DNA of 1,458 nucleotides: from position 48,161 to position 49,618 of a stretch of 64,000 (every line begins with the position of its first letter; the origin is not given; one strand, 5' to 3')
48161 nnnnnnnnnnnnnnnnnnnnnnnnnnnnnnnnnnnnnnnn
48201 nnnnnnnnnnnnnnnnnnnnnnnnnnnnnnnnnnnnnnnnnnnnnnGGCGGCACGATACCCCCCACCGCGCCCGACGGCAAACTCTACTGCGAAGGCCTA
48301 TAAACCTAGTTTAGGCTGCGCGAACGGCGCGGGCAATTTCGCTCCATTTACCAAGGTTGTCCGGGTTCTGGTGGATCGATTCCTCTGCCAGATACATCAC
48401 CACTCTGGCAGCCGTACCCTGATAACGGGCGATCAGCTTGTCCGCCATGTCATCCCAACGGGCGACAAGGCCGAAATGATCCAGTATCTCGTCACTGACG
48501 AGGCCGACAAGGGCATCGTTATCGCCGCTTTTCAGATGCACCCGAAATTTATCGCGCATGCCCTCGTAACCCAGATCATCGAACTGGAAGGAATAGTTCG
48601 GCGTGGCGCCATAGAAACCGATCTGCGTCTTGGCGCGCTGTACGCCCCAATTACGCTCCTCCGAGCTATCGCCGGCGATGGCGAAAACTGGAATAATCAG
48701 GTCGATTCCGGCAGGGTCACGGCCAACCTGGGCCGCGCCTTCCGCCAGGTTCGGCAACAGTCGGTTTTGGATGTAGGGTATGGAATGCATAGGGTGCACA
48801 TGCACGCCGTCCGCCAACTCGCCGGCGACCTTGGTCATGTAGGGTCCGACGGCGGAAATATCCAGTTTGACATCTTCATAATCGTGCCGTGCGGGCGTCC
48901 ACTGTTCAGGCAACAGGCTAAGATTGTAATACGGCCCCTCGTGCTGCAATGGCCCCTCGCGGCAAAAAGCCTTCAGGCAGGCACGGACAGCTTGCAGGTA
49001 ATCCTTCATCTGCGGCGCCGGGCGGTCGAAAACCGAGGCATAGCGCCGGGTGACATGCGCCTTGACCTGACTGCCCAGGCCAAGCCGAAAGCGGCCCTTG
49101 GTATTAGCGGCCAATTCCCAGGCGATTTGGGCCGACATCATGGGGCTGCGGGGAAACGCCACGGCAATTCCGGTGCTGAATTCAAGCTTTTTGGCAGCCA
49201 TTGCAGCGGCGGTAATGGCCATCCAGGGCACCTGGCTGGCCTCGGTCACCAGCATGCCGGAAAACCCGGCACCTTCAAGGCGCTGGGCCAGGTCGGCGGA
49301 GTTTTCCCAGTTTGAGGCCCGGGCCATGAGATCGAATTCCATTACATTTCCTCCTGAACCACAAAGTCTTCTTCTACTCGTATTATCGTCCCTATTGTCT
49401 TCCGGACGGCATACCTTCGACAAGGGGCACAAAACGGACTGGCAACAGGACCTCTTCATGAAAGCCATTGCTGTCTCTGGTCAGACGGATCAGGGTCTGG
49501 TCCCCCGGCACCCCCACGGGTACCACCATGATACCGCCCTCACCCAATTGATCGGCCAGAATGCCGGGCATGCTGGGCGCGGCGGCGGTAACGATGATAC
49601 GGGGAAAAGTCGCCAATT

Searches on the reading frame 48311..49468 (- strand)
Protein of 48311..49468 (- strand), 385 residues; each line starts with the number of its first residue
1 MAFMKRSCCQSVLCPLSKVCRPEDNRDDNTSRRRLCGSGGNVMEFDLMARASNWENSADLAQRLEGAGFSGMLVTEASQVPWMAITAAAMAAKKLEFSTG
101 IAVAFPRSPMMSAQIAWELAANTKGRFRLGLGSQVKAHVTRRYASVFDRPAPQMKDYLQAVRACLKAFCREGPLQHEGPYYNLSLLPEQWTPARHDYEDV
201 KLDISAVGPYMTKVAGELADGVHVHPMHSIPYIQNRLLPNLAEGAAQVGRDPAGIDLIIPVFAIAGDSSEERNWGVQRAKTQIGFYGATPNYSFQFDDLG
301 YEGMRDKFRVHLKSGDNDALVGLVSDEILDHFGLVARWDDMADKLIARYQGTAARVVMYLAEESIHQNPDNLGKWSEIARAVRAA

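Call 3: search_protein_families(library=pfam, proteins=[window:48311-49468:-], max_evalue=0.01)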
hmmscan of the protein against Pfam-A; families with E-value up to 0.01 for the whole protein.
window:48311-49468:- (385 aa): 1 family
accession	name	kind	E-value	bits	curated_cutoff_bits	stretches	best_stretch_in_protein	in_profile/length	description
PF00296.26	Bac_luciferase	-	8.4e-50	170.3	27.9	1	52-352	20-310/314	Luciferase-like monooxygenase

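Call 4: search_protein_families(library=ncbifam, proteins=[window:48311-49468:-], max_evalue=0.01)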
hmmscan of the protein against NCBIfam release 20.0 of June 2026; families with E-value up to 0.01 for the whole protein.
window:48311-49468:- (385 aa): 17 families
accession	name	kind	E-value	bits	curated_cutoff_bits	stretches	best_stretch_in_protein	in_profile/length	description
TIGR03617.1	F420_MSMEG_2256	subfamily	4.4e-86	288.7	278.15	1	61-362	1-302/318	TIGR03617 family F420-dependent LLM class oxidoreductase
TIGR04024.1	F420_NP1902A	hypoth_equivalog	5.7e-28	97.6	345.4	1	54-350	14-300/330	TIGR04024 family LLM class F420-dependent oxidoreductase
TIGR03564.1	F420_MSMEG_4879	subfamily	4.9e-27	95.2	234.25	1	60-305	4-237/265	TIGR03564 family F420-dependent LLM class oxidoreductase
TIGR03559.1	F420_Rv3520c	subfamily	1.1e-20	74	335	1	52-353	10-318/325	LLM class F420-dependent oxidoreductase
TIGR03841.1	F420_Rv3093c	subfamily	4e-20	72.4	213.65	1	55-358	10-294/298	LLM class F420-dependent oxidoreductase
TIGR03555.1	F420_mer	equivalog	6.4e-19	68.5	348.7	1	81-346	40-292/325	5,10-methylenetetrahydromethanopterin reductase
NF002619.0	PRK02271.1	equivalog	2.5e-16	59.9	276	1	58-347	17-294/329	5,10-methylenetetrahydromethanopterin reductase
TIGR03857.1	F420_MSMEG_2249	hypoth_equivalog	9.9e-15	54.6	218.4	1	49-289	8-243/329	TIGR03857 family LLM class F420-dependent oxidoreductase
TIGR03620.1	F420_MSMEG_4141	subfamily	2.2e-13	50.2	219.8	1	51-302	10-216/280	TIGR03620 family F420-dependent LLM class oxidoreductase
TIGR03619.1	F420_Rv2161c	subfamily_domain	2e-11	44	166.9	1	81-260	46-217/247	TIGR03619 family F420-dependent LLM class oxidoreductase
TIGR03621.1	F420_MSMEG_2516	subfamily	1.3e-10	40.9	213.15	1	52-231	11-182/295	TIGR03621 family F420-dependent LLM class oxidoreductase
TIGR03560.1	F420_Rv1855c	subfamily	2.6e-08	33.9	231.4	1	81-255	52-222/227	TIGR03560 family F420-dependent LLM class oxidoreductase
TIGR03557.1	F420_G6P_family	subfamily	9.7e-08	31.5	210.4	1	78-223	46-186/316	TIGR03557 family F420-dependent LLM class oxidoreductase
TIGR04465.1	ArgArg_F420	equivalog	2.6e-07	30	470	1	78-270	93-277/364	F420-dependent hydroxymycolic acid dehydrogenase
TIGR03842.1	F420_CPS_4043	hypoth_equivalog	8e-07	28.5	295.45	1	57-363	15-312/329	TIGR03842 family LLM class F420-dependent oxidoreductase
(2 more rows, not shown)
